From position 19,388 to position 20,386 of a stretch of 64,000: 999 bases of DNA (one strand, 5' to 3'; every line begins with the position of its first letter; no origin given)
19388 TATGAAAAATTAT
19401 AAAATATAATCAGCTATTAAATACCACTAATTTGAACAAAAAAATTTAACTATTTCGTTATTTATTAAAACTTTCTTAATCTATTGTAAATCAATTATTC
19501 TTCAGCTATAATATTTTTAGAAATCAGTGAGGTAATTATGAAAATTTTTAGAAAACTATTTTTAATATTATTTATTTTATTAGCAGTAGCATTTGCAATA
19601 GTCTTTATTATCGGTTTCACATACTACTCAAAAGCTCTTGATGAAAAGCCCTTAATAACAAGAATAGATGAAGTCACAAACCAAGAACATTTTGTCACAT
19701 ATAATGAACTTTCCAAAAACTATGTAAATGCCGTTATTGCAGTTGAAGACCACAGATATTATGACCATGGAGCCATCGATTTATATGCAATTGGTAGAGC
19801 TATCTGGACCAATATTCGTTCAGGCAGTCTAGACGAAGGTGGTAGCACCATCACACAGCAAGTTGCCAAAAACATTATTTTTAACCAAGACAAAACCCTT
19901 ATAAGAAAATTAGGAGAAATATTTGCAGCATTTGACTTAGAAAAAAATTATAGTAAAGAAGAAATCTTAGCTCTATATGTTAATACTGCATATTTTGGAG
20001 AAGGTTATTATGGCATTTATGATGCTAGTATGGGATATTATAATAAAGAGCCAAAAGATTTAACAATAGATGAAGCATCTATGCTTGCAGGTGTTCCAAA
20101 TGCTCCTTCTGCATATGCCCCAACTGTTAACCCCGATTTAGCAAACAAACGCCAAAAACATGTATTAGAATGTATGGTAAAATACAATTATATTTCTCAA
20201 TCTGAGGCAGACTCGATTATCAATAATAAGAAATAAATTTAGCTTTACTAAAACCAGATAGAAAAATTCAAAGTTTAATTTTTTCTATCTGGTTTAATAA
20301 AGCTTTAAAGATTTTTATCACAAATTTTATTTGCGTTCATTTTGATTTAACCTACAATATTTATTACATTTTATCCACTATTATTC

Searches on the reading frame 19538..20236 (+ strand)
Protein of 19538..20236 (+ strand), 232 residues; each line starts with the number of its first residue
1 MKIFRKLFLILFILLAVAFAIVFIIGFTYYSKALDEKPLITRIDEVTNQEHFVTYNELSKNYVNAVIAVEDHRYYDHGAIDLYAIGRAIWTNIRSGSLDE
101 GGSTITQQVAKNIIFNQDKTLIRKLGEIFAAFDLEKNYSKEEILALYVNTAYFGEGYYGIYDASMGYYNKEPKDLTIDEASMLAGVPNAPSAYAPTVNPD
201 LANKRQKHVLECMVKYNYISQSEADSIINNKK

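Call 12: find_encoding_contigs(protein=window:19538-20236:+, flank=4000, max_places=10)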
Protein window:19538-20236:+ (232 aa): 19 contigs read that carry it; 10 places shown.
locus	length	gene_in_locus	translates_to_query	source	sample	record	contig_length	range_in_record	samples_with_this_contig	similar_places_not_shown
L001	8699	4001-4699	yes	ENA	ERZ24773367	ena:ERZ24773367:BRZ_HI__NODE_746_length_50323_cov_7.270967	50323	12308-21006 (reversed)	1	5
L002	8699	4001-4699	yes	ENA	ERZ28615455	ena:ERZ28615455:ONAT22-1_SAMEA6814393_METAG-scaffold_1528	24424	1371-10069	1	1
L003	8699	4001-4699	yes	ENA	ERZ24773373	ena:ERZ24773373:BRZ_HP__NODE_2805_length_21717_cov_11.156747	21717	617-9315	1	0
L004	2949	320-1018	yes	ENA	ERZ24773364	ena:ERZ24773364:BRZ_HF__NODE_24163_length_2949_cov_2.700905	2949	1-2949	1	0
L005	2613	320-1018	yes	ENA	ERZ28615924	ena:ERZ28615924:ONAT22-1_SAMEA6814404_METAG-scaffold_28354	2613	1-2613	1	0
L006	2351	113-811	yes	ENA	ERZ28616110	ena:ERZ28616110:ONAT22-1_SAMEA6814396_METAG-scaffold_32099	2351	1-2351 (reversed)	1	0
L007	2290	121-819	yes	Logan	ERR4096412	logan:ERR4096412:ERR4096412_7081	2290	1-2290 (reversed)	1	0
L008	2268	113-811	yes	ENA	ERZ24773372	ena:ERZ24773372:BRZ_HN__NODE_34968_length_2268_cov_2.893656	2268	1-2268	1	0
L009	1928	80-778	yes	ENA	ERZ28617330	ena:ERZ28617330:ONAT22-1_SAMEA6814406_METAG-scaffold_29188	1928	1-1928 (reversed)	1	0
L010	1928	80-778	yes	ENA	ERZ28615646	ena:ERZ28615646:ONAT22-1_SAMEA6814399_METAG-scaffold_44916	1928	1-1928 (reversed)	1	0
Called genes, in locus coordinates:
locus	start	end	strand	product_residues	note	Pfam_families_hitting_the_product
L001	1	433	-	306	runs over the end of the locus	PF12784:PDDEXK_2, PF27070:HTH_Rpn_C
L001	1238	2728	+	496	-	PF01225:Mur_ligase, PF08245:Mur_ligase_M, PF02875:Mur_ligase_C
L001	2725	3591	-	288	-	PF01678:DAP_epimerase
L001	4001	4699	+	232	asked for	PF00912:Transgly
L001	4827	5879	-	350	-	PF00733:Asn_synthase (weak), PF00764:Arginosuc_synth (weak), PF02540:NAD_synthase, PF02568:ThiI (faint), PF03054:tRNA_Me_trans, PF06508:QueC, PF20259:tRNA_Me_trans_M, PF20258:tRNA_Me_trans_C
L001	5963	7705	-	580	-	PF01336:tRNA_anti-codon, PF00152:tRNA-synt_2, PF02938:GAD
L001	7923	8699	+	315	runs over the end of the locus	PF13487:HD_5, PF01966:HD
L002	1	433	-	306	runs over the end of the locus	PF12784:PDDEXK_2, PF27070:HTH_Rpn_C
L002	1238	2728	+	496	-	PF01225:Mur_ligase, PF08245:Mur_ligase_M, PF02875:Mur_ligase_C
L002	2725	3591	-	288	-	PF01678:DAP_epimerase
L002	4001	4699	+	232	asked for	PF00912:Transgly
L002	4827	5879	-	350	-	PF00733:Asn_synthase (weak), PF00764:Arginosuc_synth (weak), PF02540:NAD_synthase, PF02568:ThiI (faint), PF03054:tRNA_Me_trans, PF06508:QueC, PF20259:tRNA_Me_trans_M, PF20258:tRNA_Me_trans_C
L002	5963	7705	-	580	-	PF01336:tRNA_anti-codon, PF00152:tRNA-synt_2, PF02938:GAD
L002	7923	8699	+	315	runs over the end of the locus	PF13487:HD_5, PF01966:HD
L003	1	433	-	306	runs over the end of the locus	PF12784:PDDEXK_2, PF27070:HTH_Rpn_C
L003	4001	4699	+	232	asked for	PF00912:Transgly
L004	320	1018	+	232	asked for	PF00912:Transgly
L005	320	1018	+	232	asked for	PF00912:Transgly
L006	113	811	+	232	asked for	PF00912:Transgly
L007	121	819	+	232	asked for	PF00912:Transgly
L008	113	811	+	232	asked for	PF00912:Transgly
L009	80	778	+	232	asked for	PF00912:Transgly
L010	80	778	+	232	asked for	PF00912:Transgly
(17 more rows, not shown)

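Call 19: find_homologous_proteins(query=window:19538-20236:+, max_evalue=1e-20)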
Query window:19538-20236:+ (232 aa): 7566 proteins with E <= 1e-20 among 8000 candidates; the best 120 are listed.
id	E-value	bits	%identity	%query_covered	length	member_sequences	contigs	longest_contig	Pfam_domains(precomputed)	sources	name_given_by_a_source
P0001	8.7e-145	498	98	100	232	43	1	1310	PF00912.29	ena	-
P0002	2.5e-123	428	84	100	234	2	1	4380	PF00912.29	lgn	-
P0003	8.3e-117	406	78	100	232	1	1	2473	PF00912.29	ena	-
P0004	3.0e-111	388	75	91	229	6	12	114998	PF00912.29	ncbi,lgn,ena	-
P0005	9.1e-111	387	78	86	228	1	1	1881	PF00912.29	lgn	-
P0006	8.8e-110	383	75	99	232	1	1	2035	PF00912.29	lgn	-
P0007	9.8e-110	383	77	87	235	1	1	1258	PF00912.29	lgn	-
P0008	1.1e-109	383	75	91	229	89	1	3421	PF00912.29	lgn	-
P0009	1.9e-109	382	73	99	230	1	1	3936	PF00912.29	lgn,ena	-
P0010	3.1e-109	382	74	98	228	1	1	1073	PF00912.29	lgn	-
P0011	3.3e-109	382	72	100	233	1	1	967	PF00912.29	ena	-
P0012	3.4e-109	382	75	91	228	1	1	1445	PF00912.29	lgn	-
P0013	3.7e-109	381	73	98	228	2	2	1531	PF00912.29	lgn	-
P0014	4.3e-109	381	73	98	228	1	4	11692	PF00912.29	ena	-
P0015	5.3e-109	381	73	91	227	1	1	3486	PF00912.29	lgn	-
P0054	1.0e-107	377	72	98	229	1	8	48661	PF00912.29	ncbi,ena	-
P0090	6.4e-107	374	71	98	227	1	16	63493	PF00912.29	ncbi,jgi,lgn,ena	jgi:monofunctional glycosyltransferase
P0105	9.9e-107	374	70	100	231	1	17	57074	PF00912.29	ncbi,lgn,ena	-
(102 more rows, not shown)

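Call 21: find_encoding_contigs(protein=P0002, flank=5000, max_places=6)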
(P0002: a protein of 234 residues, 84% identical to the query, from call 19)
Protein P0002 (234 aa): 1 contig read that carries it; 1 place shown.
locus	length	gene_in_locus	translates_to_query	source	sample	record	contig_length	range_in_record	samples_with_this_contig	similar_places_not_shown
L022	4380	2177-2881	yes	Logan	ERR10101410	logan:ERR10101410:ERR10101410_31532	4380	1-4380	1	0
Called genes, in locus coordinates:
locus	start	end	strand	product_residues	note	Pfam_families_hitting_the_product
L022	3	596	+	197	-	?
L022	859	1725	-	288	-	PF01678:DAP_epimerase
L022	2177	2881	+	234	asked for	PF00912:Transgly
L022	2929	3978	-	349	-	PF00764:Arginosuc_synth, PF02540:NAD_synthase, PF03054:tRNA_Me_trans, PF06508:QueC, PF20259:tRNA_Me_trans_M, PF20258:tRNA_Me_trans_C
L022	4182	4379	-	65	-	?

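Call 22: find_encoding_contigs(protein=P0003, flank=5000, max_places=6)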
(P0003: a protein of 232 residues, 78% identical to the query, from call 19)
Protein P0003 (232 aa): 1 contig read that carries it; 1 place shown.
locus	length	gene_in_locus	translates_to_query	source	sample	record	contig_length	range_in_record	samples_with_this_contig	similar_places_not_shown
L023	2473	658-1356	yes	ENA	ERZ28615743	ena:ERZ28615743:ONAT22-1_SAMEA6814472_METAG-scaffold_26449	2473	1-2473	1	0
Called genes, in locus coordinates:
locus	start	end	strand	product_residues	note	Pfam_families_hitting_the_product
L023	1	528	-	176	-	?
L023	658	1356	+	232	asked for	PF00912:Transgly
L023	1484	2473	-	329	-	?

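Call 23: find_encoding_contigs(protein=P0004, flank=5000, max_places=8)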
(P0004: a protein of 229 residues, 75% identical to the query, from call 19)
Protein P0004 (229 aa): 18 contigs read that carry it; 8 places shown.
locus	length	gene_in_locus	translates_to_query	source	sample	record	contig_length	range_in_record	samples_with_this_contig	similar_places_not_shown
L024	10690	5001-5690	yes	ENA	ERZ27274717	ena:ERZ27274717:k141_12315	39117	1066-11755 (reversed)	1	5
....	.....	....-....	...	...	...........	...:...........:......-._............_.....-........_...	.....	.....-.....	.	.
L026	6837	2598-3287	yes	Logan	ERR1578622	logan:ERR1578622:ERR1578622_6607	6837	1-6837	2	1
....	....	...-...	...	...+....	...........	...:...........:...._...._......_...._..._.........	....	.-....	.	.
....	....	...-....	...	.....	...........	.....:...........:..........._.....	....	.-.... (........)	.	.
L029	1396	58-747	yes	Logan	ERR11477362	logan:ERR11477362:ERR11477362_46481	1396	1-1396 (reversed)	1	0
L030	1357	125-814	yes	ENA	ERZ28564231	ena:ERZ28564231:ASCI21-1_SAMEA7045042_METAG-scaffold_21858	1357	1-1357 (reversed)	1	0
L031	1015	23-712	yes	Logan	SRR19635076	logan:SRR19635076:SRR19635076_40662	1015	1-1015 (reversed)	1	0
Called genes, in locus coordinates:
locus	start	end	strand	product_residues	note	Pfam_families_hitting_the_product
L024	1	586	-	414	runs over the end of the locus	PF05496:RuvB_N, PF00158:Sigma54_activat (faint), PF20720:nSTAND3 (faint), PF00004:AAA, PF07728:AAA_5, PF13173:AAA_14, PF16193:AAA_assoc_2, PF12002:MgsA_C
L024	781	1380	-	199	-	PF01330:RuvA_N, PF00633:HHH (faint), PF14520:HHH_5, PF21176:RecR_HhH (weak), PF07499:RuvA_C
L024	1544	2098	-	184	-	PF01966:HD (faint)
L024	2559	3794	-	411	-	PF00155:Aminotran_1_2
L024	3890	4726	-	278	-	PF01678:DAP_epimerase, PF02567:PhzC-PhzF, PF01678:DAP_epimerase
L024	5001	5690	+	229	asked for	PF00912:Transgly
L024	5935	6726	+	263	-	PF01522:Polysacc_deac_1, PF10096:DUF2334 (weak)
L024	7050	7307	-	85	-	PF12637:TSCPD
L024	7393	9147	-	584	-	PF01336:tRNA_anti-codon, PF00152:tRNA-synt_2, PF02938:GAD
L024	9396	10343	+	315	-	PF13487:HD_5, PF01966:HD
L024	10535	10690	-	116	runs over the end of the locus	PF02452:PemK_toxin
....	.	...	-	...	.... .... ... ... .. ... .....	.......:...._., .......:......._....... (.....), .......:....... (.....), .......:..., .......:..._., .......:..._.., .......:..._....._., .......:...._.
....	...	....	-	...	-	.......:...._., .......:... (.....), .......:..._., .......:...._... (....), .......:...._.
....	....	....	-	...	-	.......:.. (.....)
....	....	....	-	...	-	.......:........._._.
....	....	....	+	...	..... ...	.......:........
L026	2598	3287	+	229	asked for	PF00912:Transgly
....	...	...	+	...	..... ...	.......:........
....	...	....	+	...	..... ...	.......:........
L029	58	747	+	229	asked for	PF00912:Transgly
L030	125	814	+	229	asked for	PF00912:Transgly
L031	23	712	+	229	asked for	PF00912:Transgly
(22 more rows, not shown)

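Call 34: list_cluster_members(proteins=[window:19538-20236:+, window:18262-19128:-])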
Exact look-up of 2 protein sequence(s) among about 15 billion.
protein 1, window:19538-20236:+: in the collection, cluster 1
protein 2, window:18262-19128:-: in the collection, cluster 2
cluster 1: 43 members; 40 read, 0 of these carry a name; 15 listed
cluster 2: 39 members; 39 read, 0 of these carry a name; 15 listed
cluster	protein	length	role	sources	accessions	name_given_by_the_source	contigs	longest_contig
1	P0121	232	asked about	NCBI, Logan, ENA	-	-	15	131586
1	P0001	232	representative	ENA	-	-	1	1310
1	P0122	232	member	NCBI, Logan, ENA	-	-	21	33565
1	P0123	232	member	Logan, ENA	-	-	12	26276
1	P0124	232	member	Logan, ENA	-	-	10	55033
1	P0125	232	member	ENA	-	-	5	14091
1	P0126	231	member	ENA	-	-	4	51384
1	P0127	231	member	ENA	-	-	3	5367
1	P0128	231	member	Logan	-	-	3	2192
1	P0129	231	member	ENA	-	-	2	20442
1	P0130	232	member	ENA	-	-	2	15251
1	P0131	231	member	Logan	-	-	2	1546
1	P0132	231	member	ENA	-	-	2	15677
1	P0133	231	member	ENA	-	-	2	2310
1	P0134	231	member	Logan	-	-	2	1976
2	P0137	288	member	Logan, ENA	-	-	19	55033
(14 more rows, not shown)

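Call 35: find_encoding_contigs(protein=P0122, flank=3000, max_places=10)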
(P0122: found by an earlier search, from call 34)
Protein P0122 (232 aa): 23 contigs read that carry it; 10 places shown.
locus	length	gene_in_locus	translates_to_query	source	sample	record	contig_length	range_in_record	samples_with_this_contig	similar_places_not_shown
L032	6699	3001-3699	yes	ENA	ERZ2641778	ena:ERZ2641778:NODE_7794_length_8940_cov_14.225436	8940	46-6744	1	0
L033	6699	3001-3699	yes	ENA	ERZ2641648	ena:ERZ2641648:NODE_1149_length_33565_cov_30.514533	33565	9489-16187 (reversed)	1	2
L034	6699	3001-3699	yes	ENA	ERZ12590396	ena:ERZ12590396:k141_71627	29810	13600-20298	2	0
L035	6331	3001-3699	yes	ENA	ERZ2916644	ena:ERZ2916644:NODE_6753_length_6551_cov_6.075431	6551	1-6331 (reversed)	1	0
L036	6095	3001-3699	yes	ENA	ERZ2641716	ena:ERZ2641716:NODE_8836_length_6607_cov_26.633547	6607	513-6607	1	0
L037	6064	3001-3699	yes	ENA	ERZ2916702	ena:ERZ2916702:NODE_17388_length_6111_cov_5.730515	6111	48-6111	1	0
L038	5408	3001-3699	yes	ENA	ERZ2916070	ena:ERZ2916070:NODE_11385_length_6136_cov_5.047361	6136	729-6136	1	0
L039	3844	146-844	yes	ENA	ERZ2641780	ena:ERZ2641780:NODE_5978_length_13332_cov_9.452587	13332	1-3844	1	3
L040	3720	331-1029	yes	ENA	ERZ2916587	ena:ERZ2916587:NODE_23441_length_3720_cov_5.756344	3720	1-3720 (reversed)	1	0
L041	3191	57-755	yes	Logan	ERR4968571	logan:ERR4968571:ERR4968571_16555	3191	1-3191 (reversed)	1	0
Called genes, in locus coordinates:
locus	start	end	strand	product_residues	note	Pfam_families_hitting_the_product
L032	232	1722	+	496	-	PF01225:Mur_ligase, PF08245:Mur_ligase_M, PF02875:Mur_ligase_C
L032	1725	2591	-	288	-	PF01678:DAP_epimerase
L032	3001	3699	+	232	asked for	PF00912:Transgly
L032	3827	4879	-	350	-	PF00764:Arginosuc_synth, PF02540:NAD_synthase, PF02568:ThiI (faint), PF03054:tRNA_Me_trans, PF06508:QueC, PF20259:tRNA_Me_trans_M, PF20258:tRNA_Me_trans_C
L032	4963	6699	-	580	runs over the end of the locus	PF01336:tRNA_anti-codon, PF00152:tRNA-synt_2, PF02938:GAD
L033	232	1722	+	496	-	PF01225:Mur_ligase, PF08245:Mur_ligase_M, PF02875:Mur_ligase_C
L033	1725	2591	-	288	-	PF01678:DAP_epimerase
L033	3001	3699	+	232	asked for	PF00912:Transgly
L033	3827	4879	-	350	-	PF00764:Arginosuc_synth, PF02540:NAD_synthase, PF02568:ThiI (faint), PF03054:tRNA_Me_trans, PF06508:QueC, PF20259:tRNA_Me_trans_M, PF20258:tRNA_Me_trans_C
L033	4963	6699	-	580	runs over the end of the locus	PF01336:tRNA_anti-codon, PF00152:tRNA-synt_2, PF02938:GAD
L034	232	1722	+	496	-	PF01225:Mur_ligase, PF08245:Mur_ligase_M, PF02875:Mur_ligase_C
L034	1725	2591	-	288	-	PF01678:DAP_epimerase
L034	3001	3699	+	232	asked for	PF00912:Transgly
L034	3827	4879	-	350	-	PF00764:Arginosuc_synth, PF02540:NAD_synthase, PF02568:ThiI (faint), PF03054:tRNA_Me_trans, PF06508:QueC, PF20259:tRNA_Me_trans_M, PF20258:tRNA_Me_trans_C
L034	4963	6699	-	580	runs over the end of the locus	PF01336:tRNA_anti-codon, PF00152:tRNA-synt_2, PF02938:GAD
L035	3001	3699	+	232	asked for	PF00912:Transgly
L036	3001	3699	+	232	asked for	PF00912:Transgly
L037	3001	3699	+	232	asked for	PF00912:Transgly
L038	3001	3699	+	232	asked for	PF00912:Transgly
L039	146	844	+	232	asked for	PF00912:Transgly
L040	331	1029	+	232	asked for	PF00912:Transgly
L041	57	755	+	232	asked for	PF00912:Transgly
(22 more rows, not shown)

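Call 36: find_encoding_contigs(protein=P0126, flank=3000, max_places=10)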
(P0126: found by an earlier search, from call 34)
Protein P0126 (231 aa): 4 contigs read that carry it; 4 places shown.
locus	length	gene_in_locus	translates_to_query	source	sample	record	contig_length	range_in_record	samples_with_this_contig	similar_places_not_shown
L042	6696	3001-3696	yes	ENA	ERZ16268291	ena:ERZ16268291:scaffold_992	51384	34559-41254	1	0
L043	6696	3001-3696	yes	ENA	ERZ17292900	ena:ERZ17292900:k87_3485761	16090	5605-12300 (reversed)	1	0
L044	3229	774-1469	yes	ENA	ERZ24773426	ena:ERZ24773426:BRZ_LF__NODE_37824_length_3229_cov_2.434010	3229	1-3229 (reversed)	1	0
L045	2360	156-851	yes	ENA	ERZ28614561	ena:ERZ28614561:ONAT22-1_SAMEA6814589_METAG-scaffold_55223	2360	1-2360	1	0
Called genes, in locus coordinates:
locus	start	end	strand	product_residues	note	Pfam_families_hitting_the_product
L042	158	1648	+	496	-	PF01225:Mur_ligase, PF08245:Mur_ligase_M, PF02875:Mur_ligase_C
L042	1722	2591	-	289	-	PF01678:DAP_epimerase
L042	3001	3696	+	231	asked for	PF00912:Transgly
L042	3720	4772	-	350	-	PF00733:Asn_synthase (faint), PF00764:Arginosuc_synth, PF02540:NAD_synthase, PF03054:tRNA_Me_trans, PF06508:QueC, PF20259:tRNA_Me_trans_M, PF20258:tRNA_Me_trans_C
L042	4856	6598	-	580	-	PF01336:tRNA_anti-codon, PF00152:tRNA-synt_2, PF02938:GAD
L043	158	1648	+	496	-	PF01225:Mur_ligase, PF08245:Mur_ligase_M, PF02875:Mur_ligase_C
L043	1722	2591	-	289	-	PF01678:DAP_epimerase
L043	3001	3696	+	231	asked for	PF00912:Transgly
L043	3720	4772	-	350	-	PF00733:Asn_synthase (faint), PF00764:Arginosuc_synth, PF02540:NAD_synthase, PF03054:tRNA_Me_trans, PF06508:QueC, PF20259:tRNA_Me_trans_M, PF20258:tRNA_Me_trans_C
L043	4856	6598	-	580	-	PF01336:tRNA_anti-codon, PF00152:tRNA-synt_2, PF02938:GAD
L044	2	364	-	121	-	?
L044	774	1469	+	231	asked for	PF00912:Transgly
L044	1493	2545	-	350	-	PF00764:Arginosuc_synth, PF02540:NAD_synthase, PF03054:tRNA_Me_trans, PF06508:QueC, PF20259:tRNA_Me_trans_M, PF20258:tRNA_Me_trans_C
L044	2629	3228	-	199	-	?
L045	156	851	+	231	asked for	PF00912:Transgly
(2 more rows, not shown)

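Call 47: find_encoding_contigs(protein=P0090, flank=10000, max_places=4)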
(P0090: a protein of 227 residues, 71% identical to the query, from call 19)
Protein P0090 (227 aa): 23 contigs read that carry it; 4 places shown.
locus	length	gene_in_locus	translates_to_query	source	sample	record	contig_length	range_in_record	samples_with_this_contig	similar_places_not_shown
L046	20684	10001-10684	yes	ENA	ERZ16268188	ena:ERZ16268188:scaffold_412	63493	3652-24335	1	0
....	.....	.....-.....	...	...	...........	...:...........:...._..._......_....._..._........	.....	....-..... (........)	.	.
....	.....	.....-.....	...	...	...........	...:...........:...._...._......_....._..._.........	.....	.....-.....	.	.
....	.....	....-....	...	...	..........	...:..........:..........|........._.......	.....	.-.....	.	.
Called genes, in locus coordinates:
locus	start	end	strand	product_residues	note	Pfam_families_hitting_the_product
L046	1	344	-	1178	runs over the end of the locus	PF04997:RNA_pol_Rpb1_1, PF00623:RNA_pol_Rpb1_2, PF04983:RNA_pol_Rpb1_3, PF05000:RNA_pol_Rpb1_4, PF04998:RNA_pol_Rpb1_5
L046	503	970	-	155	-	-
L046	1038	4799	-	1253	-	PF04563:RNA_pol_Rpb2_1, PF04561:RNA_pol_Rpb2_2, PF04565:RNA_pol_Rpb2_3, PF10385:RNA_pol_Rpb2_45, PF00562:RNA_pol_Rpb2_6, PF04560:RNA_pol_Rpb2_7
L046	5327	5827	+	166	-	PF06695:Sm_multidrug_ex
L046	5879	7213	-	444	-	PF00772:DnaB, PF03796:DnaB_C, PF13481:AAA_25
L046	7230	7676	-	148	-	PF01281:Ribosomal_L9_N, PF03948:Ribosomal_L9_C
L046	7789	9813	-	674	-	PF24898:GGDEF_GdpP, PF01368:DHH, PF02272:DHHA1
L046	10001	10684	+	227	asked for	PF00912:Transgly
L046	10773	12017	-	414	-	-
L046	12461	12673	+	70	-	-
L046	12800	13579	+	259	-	PF01522:Polysacc_deac_1, PF10096:DUF2334 (weak)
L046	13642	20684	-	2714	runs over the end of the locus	PF10091:Glycoamylase, PF06165:GH94_b-supersand, PF17167:Glyco_hydro_94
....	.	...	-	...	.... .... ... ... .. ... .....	?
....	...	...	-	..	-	-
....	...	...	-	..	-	-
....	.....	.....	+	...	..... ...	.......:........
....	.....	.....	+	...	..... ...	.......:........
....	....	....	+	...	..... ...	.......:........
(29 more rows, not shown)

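Call 48: find_encoding_contigs(protein=P0105, flank=10000, max_places=4)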
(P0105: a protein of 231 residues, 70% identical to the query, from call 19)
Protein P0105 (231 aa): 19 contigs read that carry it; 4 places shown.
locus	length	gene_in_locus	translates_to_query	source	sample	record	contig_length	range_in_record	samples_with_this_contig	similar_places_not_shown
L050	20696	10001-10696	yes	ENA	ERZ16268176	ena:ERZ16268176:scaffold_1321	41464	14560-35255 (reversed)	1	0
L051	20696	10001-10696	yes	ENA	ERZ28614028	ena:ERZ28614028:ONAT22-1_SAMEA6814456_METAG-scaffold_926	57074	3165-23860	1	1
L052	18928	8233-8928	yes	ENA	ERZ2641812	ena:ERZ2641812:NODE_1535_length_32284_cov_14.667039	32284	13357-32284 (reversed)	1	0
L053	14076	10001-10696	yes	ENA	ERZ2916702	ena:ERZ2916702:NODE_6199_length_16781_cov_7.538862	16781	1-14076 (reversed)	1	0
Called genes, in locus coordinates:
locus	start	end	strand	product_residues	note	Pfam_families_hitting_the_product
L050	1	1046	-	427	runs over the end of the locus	PF26018:BSH_RND_rel, PF26012:HH_RND_rel, PF26011:Beta-barrel_RND_rel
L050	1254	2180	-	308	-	PF01745:IPT, PF01715:IPPT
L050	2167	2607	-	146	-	-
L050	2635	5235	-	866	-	PF02518:HATPase_c, PF13589:HATPase_c_3, PF01119:DNA_mis_repair, PF08676:MutL_C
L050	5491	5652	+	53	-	-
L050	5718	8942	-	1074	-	PF02687:FtsX, PF12704:MacB_PCD, PF02687:FtsX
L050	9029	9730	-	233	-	PF02463:SMC_N (weak), PF00005:ABC_tran, PF13304:AAA_21 (faint)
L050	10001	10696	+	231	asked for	PF00912:Transgly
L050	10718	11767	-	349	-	PF00764:Arginosuc_synth, PF02540:NAD_synthase, PF02568:ThiI (faint), PF03054:tRNA_Me_trans, PF06508:QueC, PF24167:DUF7411 (weak), PF20259:tRNA_Me_trans_M, PF20258:tRNA_Me_trans_C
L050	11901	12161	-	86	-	PF12637:TSCPD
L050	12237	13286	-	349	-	PF13638:PIN_4 (weak)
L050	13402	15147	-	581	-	PF01336:tRNA_anti-codon, PF00152:tRNA-synt_2, PF02938:GAD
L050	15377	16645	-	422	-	PF13328:HD_4 (weak)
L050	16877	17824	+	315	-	PF13487:HD_5, PF01966:HD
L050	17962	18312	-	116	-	PF02452:PemK_toxin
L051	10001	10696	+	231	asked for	PF00912:Transgly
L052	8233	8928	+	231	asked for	PF00912:Transgly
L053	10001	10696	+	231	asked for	PF00912:Transgly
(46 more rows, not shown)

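Call 59: list_cluster_members(proteins=[P0004, P0090, P0105, P0054])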
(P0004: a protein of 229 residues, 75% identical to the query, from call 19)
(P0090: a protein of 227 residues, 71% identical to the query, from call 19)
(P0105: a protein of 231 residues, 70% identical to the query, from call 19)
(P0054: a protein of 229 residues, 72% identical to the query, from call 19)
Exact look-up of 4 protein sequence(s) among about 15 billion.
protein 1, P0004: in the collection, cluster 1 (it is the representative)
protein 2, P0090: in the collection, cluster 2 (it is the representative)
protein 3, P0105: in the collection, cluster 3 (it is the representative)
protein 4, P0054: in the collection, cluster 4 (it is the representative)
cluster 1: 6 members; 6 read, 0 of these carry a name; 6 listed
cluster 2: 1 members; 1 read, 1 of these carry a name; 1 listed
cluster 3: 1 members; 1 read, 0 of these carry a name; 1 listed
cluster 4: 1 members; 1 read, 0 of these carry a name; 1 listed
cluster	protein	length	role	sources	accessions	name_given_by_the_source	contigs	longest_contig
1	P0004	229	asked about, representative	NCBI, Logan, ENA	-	-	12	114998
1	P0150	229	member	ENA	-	-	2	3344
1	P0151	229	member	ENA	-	-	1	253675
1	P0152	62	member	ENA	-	-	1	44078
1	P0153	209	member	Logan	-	-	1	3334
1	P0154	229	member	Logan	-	-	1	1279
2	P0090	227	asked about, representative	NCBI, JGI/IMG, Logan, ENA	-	monofunctional glycosyltransferase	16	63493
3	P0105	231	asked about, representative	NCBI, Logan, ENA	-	-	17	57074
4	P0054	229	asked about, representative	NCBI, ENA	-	-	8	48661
